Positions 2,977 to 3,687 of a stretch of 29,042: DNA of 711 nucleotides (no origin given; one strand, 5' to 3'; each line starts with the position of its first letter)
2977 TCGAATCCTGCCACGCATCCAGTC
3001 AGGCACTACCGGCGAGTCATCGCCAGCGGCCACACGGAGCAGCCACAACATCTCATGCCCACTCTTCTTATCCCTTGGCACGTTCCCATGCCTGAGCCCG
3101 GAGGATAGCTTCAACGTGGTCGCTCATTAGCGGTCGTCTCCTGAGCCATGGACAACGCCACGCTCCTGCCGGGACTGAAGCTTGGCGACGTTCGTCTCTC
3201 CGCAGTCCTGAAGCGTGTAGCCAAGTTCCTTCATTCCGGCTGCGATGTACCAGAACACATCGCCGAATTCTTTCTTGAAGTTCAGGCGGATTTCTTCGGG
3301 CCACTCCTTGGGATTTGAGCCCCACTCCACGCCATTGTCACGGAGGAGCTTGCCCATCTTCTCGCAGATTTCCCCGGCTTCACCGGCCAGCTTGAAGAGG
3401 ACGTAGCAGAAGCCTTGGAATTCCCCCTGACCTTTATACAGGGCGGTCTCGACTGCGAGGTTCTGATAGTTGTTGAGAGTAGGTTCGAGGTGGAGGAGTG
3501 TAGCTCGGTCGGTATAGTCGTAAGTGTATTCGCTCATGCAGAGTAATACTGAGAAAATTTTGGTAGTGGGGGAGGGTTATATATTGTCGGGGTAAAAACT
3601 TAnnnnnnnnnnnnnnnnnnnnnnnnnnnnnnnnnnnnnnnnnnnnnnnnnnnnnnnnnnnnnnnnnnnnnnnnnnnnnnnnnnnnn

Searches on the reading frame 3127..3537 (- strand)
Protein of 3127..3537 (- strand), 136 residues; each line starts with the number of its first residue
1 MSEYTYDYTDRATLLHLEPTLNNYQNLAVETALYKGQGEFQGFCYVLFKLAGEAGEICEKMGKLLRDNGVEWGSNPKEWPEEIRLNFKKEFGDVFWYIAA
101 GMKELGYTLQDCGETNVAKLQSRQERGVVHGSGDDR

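Call 3: search_protein_families(library=pfam, proteins=[window:3127-3537:-], max_evalue=1)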
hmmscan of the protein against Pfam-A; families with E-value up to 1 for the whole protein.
window:3127-3537:- (136 aa): 1 family
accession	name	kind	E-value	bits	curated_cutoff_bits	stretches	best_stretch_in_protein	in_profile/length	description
PF03819.22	MazG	-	3.4e-05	24.5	22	1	49-125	9-71/74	MazG nucleotide pyrophosphohydrolase domain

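Call 4: search_protein_families(library=phrogs, proteins=[window:3127-3537:-], max_evalue=0.01)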
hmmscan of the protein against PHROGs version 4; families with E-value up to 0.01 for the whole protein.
window:3127-3537:- (136 aa): 2 families
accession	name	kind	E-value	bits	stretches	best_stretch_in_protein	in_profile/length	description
phrog_229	-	other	1e-25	91.9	1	20-136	249-358/533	MazG-like pyrophosphatase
phrog_22758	-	other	2.8e-05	24.9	1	50-125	137-204/221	MazG-like pyrophosphatase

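Call 53: search_solved_structures(query=window:3127-3537:-, max_evalue=0.01, show_alignments=1)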
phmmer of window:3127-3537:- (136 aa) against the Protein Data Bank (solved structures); distinct sequences matched with E-value up to 0.01: 3.
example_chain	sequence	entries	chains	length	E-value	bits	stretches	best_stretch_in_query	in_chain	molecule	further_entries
2a3q_A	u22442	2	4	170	0.00048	23.4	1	17-131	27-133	hypothetical protein | Protein RS21-C6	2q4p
6sqw_A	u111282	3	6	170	0.00056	23.2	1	17-131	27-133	dCTP pyrophosphatase 1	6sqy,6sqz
2oie_A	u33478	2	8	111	0.0011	22.2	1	17-100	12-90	RS21-C6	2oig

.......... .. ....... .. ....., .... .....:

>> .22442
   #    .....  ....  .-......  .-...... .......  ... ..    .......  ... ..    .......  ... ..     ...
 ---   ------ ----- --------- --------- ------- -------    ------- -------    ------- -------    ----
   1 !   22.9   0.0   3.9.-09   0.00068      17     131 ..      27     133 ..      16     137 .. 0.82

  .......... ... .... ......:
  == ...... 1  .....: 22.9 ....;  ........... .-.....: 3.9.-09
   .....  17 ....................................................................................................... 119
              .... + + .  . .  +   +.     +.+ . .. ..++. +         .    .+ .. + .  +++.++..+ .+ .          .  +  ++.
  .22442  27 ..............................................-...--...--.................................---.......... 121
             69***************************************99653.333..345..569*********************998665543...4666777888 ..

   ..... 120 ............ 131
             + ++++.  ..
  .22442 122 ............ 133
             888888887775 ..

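Call 60: search_protein_families(library=ncbifam, proteins=[window:3127-3537:-], max_evalue=0.1)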
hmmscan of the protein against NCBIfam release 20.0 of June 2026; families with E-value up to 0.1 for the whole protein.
window:3127-3537:- (136 aa): 0 families
